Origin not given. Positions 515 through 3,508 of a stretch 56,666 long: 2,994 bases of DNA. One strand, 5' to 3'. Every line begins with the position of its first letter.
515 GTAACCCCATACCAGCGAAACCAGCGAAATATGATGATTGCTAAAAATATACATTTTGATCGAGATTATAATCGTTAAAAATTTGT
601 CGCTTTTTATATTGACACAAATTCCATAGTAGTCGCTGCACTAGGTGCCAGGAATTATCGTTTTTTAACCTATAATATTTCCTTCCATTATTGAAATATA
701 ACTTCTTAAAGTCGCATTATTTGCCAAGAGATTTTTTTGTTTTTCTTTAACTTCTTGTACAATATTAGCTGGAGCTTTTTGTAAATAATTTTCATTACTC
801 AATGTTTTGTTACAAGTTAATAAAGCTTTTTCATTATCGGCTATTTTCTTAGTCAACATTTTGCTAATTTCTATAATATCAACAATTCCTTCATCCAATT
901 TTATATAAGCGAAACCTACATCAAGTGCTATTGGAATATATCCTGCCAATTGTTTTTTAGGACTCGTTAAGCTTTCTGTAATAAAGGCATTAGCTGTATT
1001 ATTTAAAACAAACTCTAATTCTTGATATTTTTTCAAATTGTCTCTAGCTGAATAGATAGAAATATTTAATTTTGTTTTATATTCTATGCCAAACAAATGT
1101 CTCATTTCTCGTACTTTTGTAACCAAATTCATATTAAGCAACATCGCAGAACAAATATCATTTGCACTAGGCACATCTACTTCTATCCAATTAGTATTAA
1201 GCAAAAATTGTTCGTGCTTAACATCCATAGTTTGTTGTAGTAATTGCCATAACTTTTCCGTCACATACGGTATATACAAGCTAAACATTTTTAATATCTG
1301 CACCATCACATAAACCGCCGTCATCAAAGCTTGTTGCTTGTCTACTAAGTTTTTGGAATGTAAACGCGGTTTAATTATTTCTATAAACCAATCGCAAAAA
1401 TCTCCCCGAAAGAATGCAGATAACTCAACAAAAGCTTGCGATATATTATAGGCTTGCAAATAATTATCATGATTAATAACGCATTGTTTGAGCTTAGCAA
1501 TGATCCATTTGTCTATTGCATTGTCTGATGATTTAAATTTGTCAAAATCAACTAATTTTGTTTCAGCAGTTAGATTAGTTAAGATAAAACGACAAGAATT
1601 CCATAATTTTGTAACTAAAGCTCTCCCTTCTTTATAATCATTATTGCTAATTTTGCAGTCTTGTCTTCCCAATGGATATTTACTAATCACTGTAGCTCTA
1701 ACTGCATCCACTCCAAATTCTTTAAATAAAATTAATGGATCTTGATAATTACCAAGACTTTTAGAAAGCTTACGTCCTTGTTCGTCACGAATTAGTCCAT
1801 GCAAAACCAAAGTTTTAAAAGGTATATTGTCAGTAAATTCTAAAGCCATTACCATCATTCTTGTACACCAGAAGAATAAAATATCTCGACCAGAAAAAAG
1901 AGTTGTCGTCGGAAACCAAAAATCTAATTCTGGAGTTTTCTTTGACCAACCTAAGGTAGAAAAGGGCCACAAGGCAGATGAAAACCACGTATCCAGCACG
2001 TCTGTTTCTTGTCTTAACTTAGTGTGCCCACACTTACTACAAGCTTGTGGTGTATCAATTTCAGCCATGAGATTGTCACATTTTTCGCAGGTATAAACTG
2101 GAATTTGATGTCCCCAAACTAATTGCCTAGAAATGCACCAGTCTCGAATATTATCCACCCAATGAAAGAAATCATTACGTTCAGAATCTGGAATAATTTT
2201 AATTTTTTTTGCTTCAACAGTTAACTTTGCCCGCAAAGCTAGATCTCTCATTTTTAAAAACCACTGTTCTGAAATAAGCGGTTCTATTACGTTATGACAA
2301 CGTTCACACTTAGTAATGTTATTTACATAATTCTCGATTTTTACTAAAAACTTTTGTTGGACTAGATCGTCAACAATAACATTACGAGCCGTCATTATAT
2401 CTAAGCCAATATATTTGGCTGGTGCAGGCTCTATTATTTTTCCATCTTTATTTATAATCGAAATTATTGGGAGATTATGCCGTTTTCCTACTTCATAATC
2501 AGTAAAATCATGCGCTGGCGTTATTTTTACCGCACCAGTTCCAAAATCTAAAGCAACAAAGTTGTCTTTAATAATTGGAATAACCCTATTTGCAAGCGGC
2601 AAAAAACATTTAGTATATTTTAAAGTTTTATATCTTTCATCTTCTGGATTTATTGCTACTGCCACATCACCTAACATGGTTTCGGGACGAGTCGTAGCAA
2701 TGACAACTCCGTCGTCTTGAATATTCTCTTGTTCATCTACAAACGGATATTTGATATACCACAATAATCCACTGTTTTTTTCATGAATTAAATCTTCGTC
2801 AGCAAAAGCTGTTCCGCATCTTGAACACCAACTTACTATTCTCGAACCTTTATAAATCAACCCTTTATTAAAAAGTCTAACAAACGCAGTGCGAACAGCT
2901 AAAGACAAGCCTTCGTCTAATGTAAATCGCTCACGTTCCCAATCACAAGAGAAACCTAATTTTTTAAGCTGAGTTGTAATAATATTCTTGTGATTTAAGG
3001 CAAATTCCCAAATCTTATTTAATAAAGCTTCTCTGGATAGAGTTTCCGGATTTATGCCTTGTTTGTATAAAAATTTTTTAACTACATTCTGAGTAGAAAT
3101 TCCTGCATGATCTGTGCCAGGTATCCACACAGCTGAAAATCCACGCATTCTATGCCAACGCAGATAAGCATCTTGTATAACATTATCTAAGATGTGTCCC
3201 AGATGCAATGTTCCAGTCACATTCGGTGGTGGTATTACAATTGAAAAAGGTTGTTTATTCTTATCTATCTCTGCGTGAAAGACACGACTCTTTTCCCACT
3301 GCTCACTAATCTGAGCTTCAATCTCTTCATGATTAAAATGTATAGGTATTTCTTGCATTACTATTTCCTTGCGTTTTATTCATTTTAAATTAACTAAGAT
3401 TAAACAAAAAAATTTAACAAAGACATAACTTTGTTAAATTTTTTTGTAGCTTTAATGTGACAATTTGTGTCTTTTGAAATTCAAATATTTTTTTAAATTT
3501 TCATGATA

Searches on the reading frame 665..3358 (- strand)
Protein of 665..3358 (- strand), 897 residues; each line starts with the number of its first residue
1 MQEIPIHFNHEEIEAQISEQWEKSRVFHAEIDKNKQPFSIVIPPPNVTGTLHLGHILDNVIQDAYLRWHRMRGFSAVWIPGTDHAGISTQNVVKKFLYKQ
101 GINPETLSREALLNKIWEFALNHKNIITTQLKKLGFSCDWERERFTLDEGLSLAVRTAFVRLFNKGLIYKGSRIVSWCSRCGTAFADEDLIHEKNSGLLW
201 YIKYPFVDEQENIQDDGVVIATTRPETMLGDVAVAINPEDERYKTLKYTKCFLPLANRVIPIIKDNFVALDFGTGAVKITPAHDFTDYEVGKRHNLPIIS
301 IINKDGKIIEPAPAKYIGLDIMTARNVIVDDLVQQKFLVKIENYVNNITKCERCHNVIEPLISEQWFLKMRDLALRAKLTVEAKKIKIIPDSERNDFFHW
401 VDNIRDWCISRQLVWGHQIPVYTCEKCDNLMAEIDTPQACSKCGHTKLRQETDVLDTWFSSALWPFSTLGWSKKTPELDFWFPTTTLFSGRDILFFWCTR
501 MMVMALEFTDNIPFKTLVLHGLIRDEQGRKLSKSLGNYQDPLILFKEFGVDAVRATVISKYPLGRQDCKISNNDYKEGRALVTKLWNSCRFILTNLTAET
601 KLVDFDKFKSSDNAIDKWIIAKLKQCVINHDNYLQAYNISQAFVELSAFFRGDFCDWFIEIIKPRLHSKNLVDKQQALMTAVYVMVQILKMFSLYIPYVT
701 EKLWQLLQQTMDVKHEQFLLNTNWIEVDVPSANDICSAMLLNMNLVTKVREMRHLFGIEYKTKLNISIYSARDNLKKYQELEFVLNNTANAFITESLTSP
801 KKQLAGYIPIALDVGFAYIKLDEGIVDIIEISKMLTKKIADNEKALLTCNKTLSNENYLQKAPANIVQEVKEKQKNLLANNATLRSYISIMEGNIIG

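Call 16: search_protein_families(library=ncbifam, proteins=[window:665-3358:-], max_evalue=0.00001)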
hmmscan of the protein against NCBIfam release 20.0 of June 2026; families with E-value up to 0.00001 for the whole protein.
window:665-3358:- (897 aa): 16 families
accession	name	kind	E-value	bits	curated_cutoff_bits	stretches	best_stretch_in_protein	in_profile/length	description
NF004349.1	PRK05729.1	equivalog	1e-294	980.1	704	1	7-885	3-857/860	valine--tRNA ligase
TIGR00422.1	valS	equivalog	3e-264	879.1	612.1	1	7-874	4-862/863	valine--tRNA ligase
NF011492.0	PRK14900.1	equivalog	7.2e-248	825.4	1783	1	5-893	10-895/1044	valine--tRNA ligase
NF009687.0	PRK13208.1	equivalog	5.1e-165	550.8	738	1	2-792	4-784/801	valine--tRNA ligase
TIGR00392.1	ileS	equivalog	3.5e-118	396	621.4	2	241-762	288-842/861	isoleucine--tRNA ligase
NF000540.1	alt_ValS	exception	4.9e-89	299.3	900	1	10-764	6-795/827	valine--tRNA ligase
NF040702.1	ileS_w_GNAT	exception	6.3e-66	222.7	1999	3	255-432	488-664/1100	isoleucine--tRNA ligase, N-acetyltransferase domain-containing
NF008957.0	PRK12300.1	subfamily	3.8e-64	217.1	677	3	9-247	5-246/946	leucine--tRNA ligase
NF000258.1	MupB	exception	1.1e-61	208.9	1900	3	439-771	498-822/1033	mupirocin-resistant isoleucine--tRNA ligase MupB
NF000257.1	MupA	exception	3.7e-49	167.3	1900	3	439-706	494-760/1024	mupirocin-resistant isoleucine--tRNA ligase MupA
TIGR00395.1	leuS_arch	equivalog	1.3e-46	159.2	648.5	3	12-242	2-236/938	leucine--tRNA ligase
TIGR00396.1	leuS_bact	equivalog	1.1e-42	146.2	548.4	3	9-194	2-169/843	leucine--tRNA ligase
TIGR00398.1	metG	equivalog_domain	9.3e-29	100.5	336.35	2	350-714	168-508/530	methionine--tRNA ligase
NF008900.0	PRK12267.1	equivalog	2.5e-26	92.4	598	1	454-717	224-484/648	methionine--tRNA ligase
NF001100.0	PRK00133.1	equivalog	3e-19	69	587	2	350-719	174-515/676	methionine--tRNA ligase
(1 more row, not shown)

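Call 21: list_cluster_members(proteins=[window:665-3358:-, window:44885-47623:+, window:43025-44518:+, window:53591-54904:-, window:55863-56465:-, window:55411-55719:+, window:50523-51509:-, window:49009-49476:+, window:48022-49005:+, window:49877-50224:+])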
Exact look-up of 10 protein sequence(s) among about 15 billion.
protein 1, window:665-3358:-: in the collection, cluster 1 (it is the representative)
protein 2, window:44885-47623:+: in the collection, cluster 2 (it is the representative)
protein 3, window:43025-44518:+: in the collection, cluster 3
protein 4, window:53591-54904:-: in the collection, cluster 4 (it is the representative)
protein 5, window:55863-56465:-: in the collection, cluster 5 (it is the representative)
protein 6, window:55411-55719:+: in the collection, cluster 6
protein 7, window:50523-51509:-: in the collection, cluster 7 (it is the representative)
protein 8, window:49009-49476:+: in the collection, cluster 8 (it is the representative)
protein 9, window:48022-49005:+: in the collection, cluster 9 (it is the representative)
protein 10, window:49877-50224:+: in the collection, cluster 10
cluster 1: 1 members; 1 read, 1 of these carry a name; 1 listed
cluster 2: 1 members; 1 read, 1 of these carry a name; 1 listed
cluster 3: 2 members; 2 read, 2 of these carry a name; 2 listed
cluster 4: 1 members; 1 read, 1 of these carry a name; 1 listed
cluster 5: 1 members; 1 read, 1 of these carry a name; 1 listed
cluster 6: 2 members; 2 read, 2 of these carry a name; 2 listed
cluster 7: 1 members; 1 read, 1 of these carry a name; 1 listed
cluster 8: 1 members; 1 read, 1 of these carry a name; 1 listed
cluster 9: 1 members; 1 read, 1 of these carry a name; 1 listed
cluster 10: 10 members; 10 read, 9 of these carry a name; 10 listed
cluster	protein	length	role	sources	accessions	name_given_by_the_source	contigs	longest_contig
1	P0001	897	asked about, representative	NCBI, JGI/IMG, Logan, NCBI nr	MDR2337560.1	MAG: valine--tRNA ligase [Deltaproteobacteria bacterium] | valyl-tRNA synthetase | valine--tRNA ligase [Deltaproteobacteria bacterium]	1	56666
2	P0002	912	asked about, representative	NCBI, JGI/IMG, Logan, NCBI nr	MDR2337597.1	MAG: translation initiation factor IF-2 [Deltaproteobacteria bacterium] | translation initiation factor IF-2 | translation initiation factor IF-2 [Deltaproteobacteria bacterium]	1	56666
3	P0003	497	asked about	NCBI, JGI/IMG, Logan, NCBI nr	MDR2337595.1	MAG: transcription termination factor NusA [Deltaproteobacteria bacterium] | N utilization substance protein A | transcription termination factor NusA [Deltaproteobacteria bacterium]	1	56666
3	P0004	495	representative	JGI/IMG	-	N utilization substance protein A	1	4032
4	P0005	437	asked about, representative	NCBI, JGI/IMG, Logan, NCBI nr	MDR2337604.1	MAG: MATE family efflux transporter [Deltaproteobacteria bacterium] | putative MATE family efflux protein | MATE family efflux transporter [Deltaproteobacteria bacterium]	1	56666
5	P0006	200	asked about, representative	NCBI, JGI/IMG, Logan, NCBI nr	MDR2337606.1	MAG: master DNA invertase Mpi family serine-type recombinase [Deltaproteobacteria ... | DNA invertase Pin-like site-specific DNA recombinase | master DNA invertase Mpi family serine-type recombinase [Deltaproteobacteria bacterium]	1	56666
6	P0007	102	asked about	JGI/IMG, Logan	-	uncharacterized alkaline shock family protein YloU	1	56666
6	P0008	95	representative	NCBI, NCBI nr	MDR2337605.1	MAG: hypothetical protein LBE20_03020 [Deltaproteobacteria bacterium] | hypothetical protein [Deltaproteobacteria bacterium]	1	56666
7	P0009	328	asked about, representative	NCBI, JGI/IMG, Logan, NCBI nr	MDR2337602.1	MAG: sel1 repeat family protein [Deltaproteobacteria bacterium] | TPR repeat protein | sel1 repeat family protein [Deltaproteobacteria bacterium]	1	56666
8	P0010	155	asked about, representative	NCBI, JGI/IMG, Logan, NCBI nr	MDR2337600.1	MAG: methylated-DNA--[protein]-cysteine S-methyltransferase [Deltaproteobacteria ... | methylated-DNA-[protein]-cysteine S-methyltransferase | methylated-DNA--[protein]-cysteine S-methyltransferase [Deltaproteobacteria bacterium]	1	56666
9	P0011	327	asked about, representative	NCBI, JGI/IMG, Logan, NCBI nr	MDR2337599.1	MAG: DHH family phosphoesterase [Deltaproteobacteria bacterium] | phosphoesterase RecJ-like protein | DHH family phosphoesterase [Deltaproteobacteria bacterium]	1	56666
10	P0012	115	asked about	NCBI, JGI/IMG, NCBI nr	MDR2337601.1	MAG: phosphomannose isomerase type II C-terminal cupin domain [Deltaproteobacteria ... | mannose-6-phosphate isomerase-like protein (cupin superfamily) | phosphomannose isomerase type II C-terminal cupin domain [Deltaproteobacteria bacterium]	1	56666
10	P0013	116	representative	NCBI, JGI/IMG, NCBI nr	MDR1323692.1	MAG: phosphomannose isomerase type II C-terminal cupin domain [Candidatus ... | mannose-6-phosphate isomerase-like protein (cupin superfamily) | phosphomannose isomerase type II C-terminal cupin domain [Candidatus Margulisiibacteriota ...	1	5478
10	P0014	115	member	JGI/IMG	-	mannose-6-phosphate isomerase-like protein (cupin superfamily)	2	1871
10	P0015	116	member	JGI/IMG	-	mannose-6-phosphate isomerase-like protein (cupin superfamily)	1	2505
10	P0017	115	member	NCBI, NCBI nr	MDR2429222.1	MAG: phosphomannose isomerase type II C-terminal cupin domain [Candidatus ... | phosphomannose isomerase type II C-terminal cupin domain [Candidatus Margulisiibacteriota ...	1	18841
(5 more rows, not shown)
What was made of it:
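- Checked: The window is the whole contig (call 21), so the foreign segment runs to a contig end.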

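Call 37: find_encoding_contigs(protein=P0017, flank=6000, max_places=4)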
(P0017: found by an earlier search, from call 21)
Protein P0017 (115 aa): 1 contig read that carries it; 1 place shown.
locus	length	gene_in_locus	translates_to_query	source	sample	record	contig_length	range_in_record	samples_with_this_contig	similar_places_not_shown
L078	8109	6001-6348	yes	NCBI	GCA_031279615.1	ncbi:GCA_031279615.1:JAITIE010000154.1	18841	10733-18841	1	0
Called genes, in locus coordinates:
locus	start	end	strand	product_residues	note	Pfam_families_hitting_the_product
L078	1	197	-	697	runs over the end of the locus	PF04932:Wzy_C, PF01522:Polysacc_deac_1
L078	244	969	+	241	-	-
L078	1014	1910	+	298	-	-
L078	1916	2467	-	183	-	-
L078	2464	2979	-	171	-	-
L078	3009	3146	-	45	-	-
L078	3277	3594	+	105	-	-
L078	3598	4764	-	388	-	PF13173:AAA_14, PF13635:DUF4143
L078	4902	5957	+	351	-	PF01073:3Beta_HSD, PF01370:Epimerase, PF02719:Polysacc_synt_2, PF04321:RmlD_sub_bind, PF07993:NAD_binding_4, PF16363:GDP_Man_Dehyd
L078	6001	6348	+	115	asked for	PF01050:MannoseP_isomer, PF07883:Cupin_2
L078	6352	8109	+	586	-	PF13491:FtsK_4TM, PF17854:FtsK_alpha, PF01580:FtsK_SpoIIIE, PF12846:AAA_10 (faint)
